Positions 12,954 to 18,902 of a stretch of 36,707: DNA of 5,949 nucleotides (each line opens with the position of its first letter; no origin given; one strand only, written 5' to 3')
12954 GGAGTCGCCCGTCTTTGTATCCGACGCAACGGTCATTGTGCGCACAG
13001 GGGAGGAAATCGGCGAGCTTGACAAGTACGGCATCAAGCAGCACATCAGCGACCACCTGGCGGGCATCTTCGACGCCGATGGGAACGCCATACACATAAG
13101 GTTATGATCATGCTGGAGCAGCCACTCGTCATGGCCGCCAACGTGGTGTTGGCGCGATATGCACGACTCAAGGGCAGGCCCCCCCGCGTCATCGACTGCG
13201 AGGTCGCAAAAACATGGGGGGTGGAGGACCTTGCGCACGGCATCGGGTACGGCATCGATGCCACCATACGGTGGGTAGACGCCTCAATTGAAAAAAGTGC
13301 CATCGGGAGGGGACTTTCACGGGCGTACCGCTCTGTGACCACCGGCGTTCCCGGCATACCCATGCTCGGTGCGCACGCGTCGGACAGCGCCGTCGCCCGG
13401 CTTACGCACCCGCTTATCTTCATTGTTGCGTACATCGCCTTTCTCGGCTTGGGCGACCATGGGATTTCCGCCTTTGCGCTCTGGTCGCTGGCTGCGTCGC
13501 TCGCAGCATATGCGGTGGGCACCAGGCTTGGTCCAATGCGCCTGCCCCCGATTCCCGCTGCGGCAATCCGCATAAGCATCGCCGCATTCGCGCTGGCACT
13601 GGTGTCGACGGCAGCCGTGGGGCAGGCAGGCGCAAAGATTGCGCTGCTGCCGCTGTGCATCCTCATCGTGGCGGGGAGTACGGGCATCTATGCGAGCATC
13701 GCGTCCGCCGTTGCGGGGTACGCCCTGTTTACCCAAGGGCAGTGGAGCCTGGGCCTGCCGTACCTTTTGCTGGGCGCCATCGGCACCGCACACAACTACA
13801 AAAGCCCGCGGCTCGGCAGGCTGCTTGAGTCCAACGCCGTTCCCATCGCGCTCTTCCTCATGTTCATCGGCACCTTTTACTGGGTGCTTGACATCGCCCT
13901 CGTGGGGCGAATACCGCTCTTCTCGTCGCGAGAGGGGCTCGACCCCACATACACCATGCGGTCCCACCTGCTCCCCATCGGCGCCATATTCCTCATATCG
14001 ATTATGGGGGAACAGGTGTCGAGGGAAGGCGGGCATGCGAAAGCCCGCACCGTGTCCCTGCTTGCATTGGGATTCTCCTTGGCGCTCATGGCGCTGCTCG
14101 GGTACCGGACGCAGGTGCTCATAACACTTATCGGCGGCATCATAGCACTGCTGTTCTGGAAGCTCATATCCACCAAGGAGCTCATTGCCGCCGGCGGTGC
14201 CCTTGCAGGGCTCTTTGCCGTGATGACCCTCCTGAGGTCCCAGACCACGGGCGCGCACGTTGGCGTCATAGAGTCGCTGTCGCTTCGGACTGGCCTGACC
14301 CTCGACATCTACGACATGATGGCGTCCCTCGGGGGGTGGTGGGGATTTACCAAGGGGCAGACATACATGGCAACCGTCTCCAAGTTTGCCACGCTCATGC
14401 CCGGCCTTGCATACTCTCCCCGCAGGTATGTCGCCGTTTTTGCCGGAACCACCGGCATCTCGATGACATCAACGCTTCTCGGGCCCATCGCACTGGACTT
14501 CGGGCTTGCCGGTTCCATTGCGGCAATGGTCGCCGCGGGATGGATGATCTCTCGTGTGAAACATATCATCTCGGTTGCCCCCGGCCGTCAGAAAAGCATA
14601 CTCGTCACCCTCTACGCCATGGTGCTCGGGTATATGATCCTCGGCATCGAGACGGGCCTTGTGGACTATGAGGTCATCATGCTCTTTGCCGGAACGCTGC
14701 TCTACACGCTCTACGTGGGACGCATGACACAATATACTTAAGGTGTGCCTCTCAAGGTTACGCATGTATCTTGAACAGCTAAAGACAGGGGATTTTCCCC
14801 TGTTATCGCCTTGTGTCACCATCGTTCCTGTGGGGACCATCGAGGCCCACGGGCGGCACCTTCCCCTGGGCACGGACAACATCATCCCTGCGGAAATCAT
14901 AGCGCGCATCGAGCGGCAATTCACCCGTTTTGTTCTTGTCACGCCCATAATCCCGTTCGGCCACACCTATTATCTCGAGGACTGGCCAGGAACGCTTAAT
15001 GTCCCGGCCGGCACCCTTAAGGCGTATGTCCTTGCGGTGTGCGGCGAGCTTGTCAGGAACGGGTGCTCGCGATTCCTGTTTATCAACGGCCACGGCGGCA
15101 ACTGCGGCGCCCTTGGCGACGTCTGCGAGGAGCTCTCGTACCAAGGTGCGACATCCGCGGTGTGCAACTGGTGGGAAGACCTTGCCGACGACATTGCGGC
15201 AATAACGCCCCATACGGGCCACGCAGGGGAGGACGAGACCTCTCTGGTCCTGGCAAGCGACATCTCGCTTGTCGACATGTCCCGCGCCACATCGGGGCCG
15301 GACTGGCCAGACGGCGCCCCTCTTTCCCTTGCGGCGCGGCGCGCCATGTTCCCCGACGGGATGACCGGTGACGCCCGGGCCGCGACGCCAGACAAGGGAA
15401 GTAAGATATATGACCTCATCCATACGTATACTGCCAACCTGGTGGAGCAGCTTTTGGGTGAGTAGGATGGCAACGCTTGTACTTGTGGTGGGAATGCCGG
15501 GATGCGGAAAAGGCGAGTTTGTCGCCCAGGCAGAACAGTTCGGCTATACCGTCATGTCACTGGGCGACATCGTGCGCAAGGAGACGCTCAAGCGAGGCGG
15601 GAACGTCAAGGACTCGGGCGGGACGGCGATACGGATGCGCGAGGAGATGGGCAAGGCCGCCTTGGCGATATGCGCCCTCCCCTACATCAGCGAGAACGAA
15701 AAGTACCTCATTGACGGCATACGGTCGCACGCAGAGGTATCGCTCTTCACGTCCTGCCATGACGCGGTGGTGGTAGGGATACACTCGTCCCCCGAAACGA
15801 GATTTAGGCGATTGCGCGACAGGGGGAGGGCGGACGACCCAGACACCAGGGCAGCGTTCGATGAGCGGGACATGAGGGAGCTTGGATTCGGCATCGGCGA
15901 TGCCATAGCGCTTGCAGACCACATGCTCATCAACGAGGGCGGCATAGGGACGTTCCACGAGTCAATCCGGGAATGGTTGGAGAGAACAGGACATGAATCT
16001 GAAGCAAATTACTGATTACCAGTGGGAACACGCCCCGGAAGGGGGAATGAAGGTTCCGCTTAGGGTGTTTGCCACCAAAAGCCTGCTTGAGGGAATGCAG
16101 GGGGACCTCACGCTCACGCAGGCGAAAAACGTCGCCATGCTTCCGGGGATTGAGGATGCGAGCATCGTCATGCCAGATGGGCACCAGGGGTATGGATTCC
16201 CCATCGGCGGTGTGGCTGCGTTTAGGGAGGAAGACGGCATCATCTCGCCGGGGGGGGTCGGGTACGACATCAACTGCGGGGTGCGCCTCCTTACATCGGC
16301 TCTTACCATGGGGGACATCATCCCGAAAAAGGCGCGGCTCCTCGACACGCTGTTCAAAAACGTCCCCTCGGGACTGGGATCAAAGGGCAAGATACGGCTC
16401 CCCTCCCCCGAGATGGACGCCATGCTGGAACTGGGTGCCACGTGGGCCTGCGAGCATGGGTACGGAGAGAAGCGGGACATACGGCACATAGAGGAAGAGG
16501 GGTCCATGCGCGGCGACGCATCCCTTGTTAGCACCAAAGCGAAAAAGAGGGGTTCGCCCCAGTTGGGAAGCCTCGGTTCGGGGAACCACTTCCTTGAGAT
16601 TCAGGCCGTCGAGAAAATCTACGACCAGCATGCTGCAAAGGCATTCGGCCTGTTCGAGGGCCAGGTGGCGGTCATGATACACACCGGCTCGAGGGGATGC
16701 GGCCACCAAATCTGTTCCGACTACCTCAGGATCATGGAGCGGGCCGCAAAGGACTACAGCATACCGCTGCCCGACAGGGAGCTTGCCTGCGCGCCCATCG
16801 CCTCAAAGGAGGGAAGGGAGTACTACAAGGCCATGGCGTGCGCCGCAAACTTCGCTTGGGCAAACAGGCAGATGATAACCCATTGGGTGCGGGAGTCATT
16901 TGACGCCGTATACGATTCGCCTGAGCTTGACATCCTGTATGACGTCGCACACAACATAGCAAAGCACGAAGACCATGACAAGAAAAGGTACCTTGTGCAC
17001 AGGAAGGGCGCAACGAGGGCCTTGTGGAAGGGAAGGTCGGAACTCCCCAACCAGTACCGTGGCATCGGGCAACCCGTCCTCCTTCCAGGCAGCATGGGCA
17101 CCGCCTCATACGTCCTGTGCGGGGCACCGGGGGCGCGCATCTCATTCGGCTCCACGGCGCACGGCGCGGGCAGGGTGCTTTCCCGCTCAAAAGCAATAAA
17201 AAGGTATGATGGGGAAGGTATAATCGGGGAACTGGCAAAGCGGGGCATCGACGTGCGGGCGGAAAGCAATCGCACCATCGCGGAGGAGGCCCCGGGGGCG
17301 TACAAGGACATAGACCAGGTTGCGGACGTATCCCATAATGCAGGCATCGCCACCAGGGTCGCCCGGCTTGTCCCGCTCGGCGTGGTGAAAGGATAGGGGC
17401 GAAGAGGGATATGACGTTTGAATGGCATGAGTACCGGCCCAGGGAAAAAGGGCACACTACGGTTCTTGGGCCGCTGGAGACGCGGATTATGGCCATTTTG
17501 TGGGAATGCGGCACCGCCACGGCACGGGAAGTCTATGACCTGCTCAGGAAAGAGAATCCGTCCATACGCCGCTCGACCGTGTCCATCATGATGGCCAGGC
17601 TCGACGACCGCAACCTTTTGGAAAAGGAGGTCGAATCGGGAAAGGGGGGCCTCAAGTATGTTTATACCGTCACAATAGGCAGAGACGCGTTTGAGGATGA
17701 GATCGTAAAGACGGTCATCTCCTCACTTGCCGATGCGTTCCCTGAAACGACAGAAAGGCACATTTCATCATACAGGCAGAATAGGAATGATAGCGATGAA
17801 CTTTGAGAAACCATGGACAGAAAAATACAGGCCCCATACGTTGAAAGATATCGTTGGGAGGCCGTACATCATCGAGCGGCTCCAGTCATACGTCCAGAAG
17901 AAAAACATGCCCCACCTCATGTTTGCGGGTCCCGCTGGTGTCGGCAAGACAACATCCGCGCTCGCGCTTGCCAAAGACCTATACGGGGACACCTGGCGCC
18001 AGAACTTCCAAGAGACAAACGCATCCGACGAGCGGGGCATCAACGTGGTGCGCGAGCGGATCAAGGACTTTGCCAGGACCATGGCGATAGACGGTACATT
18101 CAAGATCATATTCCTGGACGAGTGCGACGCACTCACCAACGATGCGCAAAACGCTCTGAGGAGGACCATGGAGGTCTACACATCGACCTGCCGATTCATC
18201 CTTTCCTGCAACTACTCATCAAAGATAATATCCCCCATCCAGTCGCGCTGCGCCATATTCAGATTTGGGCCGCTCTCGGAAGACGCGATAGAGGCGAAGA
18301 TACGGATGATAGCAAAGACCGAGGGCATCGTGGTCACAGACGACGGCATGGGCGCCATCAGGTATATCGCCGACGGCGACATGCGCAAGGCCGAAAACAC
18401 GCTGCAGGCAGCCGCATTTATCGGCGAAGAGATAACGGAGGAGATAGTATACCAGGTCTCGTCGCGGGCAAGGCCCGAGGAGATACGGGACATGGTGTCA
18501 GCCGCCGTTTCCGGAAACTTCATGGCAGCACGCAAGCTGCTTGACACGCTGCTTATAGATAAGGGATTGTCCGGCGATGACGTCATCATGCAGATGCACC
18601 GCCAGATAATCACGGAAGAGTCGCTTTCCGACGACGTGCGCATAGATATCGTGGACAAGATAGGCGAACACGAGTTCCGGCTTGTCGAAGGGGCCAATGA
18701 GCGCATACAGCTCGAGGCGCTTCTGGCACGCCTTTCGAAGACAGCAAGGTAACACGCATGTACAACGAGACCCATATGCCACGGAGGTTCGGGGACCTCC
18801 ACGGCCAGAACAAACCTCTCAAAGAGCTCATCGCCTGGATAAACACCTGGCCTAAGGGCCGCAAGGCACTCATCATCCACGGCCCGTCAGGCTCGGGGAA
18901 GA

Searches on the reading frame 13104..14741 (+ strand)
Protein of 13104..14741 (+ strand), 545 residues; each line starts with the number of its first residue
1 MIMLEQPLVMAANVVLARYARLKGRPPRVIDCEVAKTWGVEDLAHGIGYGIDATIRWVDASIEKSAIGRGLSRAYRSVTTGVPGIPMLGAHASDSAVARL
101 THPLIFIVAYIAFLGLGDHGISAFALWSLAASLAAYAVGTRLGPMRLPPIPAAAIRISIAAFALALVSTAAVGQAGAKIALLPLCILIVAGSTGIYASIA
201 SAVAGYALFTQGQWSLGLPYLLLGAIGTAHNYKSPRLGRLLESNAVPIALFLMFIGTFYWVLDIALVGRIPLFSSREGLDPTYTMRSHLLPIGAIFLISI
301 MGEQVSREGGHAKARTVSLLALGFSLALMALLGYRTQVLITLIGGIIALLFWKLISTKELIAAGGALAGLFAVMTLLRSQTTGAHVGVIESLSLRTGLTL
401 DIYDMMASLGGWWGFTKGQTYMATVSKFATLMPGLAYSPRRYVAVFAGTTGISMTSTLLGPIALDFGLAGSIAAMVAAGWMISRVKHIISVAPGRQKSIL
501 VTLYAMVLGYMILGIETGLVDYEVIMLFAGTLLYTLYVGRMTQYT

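Call 56: search_protein_families(library=pfam, proteins=[window:13104-14741:+], max_evalue=0.00001)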
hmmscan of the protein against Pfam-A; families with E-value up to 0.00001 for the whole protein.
window:13104-14741:+ (545 aa): 1 family
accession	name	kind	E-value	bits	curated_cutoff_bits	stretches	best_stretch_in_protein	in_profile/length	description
PF01901.21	O_anti_polymase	-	1.6e-41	143.2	24.2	1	100-528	2-335/335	Putative O-antigen polymerase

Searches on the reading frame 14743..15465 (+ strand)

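Call 56: search_protein_families(library=pfam, proteins=[window:14743-15465:+], max_evalue=0.00001)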
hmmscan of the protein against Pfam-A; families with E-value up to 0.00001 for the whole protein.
window:14743-15465:+ (240 aa): 1 family
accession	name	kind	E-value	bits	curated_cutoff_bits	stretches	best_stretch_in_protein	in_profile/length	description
PF02633.19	Creatininase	-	1.9e-52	178.5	31.3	1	25-233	17-237/238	Creatinine amidohydrolase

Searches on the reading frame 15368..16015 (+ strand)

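Call 56: search_protein_families(library=pfam, proteins=[window:15368-16015:+], max_evalue=0.00001)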
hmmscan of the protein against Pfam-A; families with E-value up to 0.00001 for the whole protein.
window:15368-16015:+ (215 aa): 2 families
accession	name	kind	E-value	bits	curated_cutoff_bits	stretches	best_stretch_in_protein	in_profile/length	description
PF13207.12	AAA_17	-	5e-14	53.2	27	1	41-160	1-131/136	AAA domain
PF13238.12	AAA_18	-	2.1e-09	38.3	29.4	1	38-156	1-115/128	AAA domain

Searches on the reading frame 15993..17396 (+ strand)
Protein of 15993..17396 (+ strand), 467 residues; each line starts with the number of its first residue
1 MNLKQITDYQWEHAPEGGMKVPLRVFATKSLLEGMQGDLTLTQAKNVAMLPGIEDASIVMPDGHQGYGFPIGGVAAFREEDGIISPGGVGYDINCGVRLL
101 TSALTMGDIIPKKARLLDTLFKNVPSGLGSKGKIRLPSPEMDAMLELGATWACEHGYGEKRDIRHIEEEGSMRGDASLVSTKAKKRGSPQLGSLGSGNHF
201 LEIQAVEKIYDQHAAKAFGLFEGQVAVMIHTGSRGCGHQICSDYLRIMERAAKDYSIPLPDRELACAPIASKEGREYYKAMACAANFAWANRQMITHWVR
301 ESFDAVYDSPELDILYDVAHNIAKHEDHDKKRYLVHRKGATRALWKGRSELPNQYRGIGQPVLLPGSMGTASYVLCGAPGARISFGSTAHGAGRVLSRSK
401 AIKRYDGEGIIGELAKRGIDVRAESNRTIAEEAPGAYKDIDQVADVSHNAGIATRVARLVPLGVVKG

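Call 56: search_protein_families(library=pfam, proteins=[window:15993-17396:+], max_evalue=0.00001)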
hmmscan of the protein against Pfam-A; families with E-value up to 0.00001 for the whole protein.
window:15993-17396:+ (467 aa): 1 family
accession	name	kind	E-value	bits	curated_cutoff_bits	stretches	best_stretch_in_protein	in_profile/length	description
PF01139.22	RtcB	-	4.6e-172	573.5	27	1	43-467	1-426/426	tRNA-splicing ligase RtcB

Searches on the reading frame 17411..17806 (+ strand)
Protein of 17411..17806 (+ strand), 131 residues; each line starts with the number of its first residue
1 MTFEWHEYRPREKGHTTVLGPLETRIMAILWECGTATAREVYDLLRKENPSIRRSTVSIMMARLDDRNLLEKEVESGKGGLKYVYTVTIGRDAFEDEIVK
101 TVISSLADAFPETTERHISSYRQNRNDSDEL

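Call 56: search_protein_families(library=pfam, proteins=[window:17411-17806:+], max_evalue=0.00001)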
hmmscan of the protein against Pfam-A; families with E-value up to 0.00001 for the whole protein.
window:17411-17806:+ (131 aa): 1 family
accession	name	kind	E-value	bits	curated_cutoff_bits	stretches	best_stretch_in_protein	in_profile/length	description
PF03965.22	Penicillinase_R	-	1.1e-14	55.2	22.6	1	19-123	1-101/115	Penicillinase repressor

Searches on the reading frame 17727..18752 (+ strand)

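Call 56: search_protein_families(library=pfam, proteins=[window:17727-18752:+], max_evalue=0.00001)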
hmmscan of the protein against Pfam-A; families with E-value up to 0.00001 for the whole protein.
window:17727-18752:+ (341 aa): 5 families
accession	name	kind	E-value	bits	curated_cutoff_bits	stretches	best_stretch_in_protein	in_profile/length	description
PF08542.16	Rep_fac_C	-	4.4e-27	94.7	23.6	1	249-335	2-88/88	Replication factor C C-terminal domain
PF00004.35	AAA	-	9.3e-16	58.9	21.2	1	64-179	1-127/131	ATPase family associated with various cellular activities (AAA)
PF13177.12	DNA_pol3_delta2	-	2.2e-14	54.2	27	1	104-183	82-160/161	DNA polymerase III, delta subunit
PF05496.18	RuvB_N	-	4.5e-07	30.2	27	1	35-151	2-111/159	Holliday junction DNA helicase RuvB P-loop domain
PF13191.12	AAA_16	-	8.7e-07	30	32.6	0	43-88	3-51/167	AAA ATPase domain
